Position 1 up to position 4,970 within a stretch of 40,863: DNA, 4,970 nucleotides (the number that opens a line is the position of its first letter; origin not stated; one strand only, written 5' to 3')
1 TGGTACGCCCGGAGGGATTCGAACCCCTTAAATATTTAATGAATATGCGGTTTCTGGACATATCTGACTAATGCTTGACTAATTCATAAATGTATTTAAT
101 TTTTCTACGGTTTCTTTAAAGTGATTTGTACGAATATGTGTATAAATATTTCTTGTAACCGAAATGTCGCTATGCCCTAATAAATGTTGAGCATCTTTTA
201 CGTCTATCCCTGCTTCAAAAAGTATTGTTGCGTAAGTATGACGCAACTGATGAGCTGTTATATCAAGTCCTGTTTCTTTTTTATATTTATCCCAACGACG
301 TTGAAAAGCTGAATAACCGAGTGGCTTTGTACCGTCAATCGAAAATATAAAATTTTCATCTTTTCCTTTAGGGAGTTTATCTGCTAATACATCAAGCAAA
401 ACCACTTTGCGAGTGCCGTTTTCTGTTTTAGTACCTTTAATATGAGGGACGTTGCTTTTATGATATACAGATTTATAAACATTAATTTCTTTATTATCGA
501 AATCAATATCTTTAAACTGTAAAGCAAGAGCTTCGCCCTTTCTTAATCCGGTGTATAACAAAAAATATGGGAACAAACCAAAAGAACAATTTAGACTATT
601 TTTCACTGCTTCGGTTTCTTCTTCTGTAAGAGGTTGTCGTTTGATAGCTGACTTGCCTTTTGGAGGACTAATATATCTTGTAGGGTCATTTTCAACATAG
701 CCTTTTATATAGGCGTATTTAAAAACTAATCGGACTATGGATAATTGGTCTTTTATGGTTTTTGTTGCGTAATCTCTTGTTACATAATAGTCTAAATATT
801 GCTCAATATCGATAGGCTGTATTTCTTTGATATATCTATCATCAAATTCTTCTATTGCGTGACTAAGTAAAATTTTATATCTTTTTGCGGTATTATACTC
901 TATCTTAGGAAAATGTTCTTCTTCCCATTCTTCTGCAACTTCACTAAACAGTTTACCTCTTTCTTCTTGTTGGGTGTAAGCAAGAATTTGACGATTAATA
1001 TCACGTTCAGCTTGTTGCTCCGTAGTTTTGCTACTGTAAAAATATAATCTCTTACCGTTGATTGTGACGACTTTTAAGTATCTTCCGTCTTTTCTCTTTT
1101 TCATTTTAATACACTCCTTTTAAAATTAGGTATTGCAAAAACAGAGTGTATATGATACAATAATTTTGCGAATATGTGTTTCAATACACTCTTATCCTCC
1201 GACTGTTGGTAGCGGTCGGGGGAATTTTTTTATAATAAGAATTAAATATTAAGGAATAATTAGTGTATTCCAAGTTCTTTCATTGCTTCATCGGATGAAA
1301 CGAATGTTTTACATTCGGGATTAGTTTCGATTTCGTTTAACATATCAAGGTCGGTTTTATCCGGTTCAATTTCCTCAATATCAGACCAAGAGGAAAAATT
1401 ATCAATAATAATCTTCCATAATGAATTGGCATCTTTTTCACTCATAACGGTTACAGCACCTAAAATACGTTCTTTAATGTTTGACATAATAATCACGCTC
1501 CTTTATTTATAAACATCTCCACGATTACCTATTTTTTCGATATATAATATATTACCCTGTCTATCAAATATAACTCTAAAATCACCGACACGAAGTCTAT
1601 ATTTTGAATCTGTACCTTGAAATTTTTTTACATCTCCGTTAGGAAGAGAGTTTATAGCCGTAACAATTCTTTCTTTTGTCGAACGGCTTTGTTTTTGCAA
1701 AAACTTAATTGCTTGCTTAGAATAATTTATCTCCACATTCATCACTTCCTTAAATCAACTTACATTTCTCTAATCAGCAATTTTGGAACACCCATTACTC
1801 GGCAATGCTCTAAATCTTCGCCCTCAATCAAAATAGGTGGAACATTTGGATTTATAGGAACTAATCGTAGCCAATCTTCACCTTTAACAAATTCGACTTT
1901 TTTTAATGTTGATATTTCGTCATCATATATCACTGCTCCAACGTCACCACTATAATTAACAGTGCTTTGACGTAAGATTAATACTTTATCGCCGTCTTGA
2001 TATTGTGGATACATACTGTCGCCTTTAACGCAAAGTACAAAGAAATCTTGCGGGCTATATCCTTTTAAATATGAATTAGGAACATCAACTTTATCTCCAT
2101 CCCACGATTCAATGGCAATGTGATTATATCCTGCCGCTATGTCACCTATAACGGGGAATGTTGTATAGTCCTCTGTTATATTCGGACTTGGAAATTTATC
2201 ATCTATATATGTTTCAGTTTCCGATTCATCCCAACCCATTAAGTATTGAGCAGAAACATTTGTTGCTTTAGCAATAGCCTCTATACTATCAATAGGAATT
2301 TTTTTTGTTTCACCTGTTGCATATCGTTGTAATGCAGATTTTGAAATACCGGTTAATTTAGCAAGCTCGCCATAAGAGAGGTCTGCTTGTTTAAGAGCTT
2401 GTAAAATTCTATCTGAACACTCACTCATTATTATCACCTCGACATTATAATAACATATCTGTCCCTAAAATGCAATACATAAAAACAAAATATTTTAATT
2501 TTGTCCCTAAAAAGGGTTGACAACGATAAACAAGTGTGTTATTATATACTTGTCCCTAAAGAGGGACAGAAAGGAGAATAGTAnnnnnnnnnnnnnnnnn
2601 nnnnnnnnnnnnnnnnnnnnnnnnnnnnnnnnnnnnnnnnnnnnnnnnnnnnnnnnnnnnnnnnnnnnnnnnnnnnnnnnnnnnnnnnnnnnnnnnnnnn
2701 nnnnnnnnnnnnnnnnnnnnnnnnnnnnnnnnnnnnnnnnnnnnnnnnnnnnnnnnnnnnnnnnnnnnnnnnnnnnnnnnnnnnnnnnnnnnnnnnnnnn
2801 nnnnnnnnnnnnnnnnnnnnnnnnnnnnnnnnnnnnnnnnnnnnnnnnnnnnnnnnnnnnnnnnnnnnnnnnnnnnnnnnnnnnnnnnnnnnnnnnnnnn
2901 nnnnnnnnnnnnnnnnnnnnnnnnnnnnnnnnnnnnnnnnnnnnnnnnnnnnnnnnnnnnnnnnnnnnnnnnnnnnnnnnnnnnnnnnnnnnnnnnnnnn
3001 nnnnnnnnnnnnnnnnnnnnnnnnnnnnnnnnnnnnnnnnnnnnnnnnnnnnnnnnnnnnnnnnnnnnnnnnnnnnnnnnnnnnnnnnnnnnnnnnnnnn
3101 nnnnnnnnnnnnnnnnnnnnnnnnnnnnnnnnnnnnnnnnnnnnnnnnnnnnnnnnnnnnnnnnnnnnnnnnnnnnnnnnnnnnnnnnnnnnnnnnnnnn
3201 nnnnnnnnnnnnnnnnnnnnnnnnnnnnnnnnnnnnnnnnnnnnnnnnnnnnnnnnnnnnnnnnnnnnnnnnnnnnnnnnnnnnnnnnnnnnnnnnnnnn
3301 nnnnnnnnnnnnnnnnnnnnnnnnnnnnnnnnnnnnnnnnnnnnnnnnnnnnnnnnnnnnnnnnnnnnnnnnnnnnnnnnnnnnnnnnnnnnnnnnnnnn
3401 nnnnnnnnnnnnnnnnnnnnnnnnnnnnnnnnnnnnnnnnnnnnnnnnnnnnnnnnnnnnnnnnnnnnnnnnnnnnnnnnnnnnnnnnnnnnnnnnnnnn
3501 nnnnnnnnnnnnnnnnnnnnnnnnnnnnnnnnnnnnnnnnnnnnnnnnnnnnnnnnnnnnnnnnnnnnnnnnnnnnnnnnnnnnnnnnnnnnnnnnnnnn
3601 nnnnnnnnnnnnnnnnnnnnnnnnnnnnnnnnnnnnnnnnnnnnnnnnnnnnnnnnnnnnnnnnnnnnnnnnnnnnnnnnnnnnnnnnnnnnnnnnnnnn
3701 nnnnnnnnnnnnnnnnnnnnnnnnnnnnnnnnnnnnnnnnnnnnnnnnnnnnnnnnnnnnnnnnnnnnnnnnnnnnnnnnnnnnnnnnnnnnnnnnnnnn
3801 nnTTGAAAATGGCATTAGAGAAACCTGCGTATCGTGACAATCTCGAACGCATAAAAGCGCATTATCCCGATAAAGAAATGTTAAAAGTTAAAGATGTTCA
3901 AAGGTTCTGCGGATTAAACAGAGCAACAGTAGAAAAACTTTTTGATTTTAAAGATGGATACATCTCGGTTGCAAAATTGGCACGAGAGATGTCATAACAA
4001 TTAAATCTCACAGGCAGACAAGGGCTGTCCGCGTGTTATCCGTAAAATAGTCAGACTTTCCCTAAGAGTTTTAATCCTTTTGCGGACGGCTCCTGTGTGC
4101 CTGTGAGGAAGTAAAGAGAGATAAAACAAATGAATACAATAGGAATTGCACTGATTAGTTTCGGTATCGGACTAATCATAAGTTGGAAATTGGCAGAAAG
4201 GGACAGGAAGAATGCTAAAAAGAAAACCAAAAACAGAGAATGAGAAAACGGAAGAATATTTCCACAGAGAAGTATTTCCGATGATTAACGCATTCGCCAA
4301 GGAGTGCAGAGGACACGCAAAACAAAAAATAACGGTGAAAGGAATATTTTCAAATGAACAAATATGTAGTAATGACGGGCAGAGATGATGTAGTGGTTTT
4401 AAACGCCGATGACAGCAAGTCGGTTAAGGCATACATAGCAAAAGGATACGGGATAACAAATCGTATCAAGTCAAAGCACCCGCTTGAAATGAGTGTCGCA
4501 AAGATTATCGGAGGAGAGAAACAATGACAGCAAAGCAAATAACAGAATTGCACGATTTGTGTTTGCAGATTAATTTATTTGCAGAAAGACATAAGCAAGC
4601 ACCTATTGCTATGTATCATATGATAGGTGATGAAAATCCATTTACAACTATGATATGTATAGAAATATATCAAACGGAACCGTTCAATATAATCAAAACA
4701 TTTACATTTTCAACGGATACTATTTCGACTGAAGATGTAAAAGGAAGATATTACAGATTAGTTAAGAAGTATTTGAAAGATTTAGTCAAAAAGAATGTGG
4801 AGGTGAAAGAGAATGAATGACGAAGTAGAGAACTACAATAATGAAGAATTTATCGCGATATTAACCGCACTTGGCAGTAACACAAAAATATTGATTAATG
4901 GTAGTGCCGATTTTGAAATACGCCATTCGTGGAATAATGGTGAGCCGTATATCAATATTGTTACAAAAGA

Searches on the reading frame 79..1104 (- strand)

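Call 8: search_protein_families(library=pfam, proteins=[window:79-1104:-], max_evalue=0.01)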
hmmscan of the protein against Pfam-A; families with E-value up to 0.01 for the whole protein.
window:79-1104:- (341 aa): 6 families
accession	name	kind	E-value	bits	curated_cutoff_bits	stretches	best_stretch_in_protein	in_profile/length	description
PF00589.27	Phage_integrase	-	3.8e-30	105.4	27.1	1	170-327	19-171/172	Phage integrase family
PF22022.2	Phage_int_M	-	3.5e-09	37.2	27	1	53-143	1-91/96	Phage integrase central domain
PF13102.12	Phage_int_SAM_5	-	5.3e-08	33.6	22.3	1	53-141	2-92/98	Phage integrase SAM-like domain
PF14659.12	Phage_int_SAM_3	-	2.2e-07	31.4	22.6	1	53-105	2-55/58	Phage integrase, N-terminal SAM-like domain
PF02899.23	Phage_int_SAM_1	-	1.8e-05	25.4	22.3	1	71-132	17-80/83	Phage integrase, N-terminal SAM-like domain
PF13495.12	Phage_int_SAM_4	-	4.9e-05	24.1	27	1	66-130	12-77/85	Phage integrase, N-terminal SAM-like domain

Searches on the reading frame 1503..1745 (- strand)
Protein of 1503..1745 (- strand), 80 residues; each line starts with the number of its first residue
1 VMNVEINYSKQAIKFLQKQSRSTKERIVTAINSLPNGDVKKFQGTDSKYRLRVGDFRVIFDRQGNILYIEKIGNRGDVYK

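Call 8: search_protein_families(library=pfam, proteins=[window:1503-1745:-], max_evalue=0.01)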
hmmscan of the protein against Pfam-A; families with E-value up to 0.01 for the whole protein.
window:1503-1745:- (80 aa): 1 family
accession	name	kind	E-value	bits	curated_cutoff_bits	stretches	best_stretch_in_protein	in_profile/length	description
PF05016.21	ParE_toxin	-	6e-05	24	23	1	7-79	2-89/89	ParE toxin of type II toxin-antitoxin system, parDE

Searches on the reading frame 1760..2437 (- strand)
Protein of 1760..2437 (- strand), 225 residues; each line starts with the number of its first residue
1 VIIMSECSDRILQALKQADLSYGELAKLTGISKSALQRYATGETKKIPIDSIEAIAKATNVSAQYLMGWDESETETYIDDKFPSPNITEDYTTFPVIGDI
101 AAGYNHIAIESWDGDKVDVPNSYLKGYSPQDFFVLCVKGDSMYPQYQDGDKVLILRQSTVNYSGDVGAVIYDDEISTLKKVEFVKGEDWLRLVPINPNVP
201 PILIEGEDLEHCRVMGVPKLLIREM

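Call 8: search_protein_families(library=pfam, proteins=[window:1760-2437:-], max_evalue=0.01)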
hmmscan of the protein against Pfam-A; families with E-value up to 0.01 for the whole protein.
window:1760-2437:- (225 aa): 14 families
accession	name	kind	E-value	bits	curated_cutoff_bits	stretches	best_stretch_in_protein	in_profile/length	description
PF00717.28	Peptidase_S24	-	6.6e-19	68.2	23.3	1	95-216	1-113/116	Peptidase S24-like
PF01381.28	HTH_3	-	3.3e-10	40.3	23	1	12-66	2-55/55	Helix-turn-helix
PF13443.12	HTH_26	-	4.1e-08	33.8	22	1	11-66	2-57/63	Cro/C1-type HTH DNA-binding domain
PF13560.12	HTH_31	-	2.9e-06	27.9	27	1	17-62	12-57/64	Helix-turn-helix domain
PF00376.29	MerR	-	7.2e-05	23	28.2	0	23-39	3-19/38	MerR family regulatory protein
PF20432.4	Xre-like-HTH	-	0.00042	21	25.8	1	13-53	17-56/63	Antitoxin Xre-like helix-turn-helix domain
PF13412.12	HTH_24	-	0.00068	19.6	21.9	1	10-39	7-37/48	Winged helix-turn-helix DNA-binding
PF07022.19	Phage_CI_repr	-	0.0008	20.1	22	0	23-69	16-60/65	Bacteriophage CI repressor helix-turn-helix domain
PF01022.26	HTH_5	-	0.0013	19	22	1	10-38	6-34/47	Bacterial regulatory protein, arsR family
PF13404.12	HTH_AsnC-type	-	0.003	17.8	27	0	10-38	7-36/42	AsnC-type helix-turn-helix domain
PF12844.13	HTH_19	-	0.0033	17.8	30.2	1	10-67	3-59/64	Helix-turn-helix domain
PF08279.18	HTH_11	-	0.0033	17.7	25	0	10-39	4-35/55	HTH domain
PF13518.12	HTH_28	-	0.0065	17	25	0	10-38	4-31/52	Helix-turn-helix domain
PF20317.4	HTH_60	-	0.0095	16.7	24.1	0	8-76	7-74/140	Helix-turn-helix domain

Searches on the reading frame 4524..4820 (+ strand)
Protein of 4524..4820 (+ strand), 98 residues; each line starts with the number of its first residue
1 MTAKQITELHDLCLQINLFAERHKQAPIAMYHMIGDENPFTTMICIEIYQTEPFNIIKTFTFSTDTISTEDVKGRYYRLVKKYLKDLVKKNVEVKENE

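Call 8: search_protein_families(library=pfam, proteins=[window:4524-4820:+], max_evalue=0.01)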
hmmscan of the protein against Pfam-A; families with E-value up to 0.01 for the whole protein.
window:4524-4820:+ (98 aa): 1 family
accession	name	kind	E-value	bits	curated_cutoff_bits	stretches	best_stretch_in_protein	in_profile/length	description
PF13764.11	E3_UbLigase_R4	-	0.0086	14.7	23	1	9-67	444-503/809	E3 ubiquitin-protein ligase UBR4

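Call 104: search_protein_families(library=phrogs, proteins=[window:4524-4820:+], max_evalue=0.0001)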
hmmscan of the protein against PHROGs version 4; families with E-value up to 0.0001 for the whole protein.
window:4524-4820:+ (98 aa): 0 families
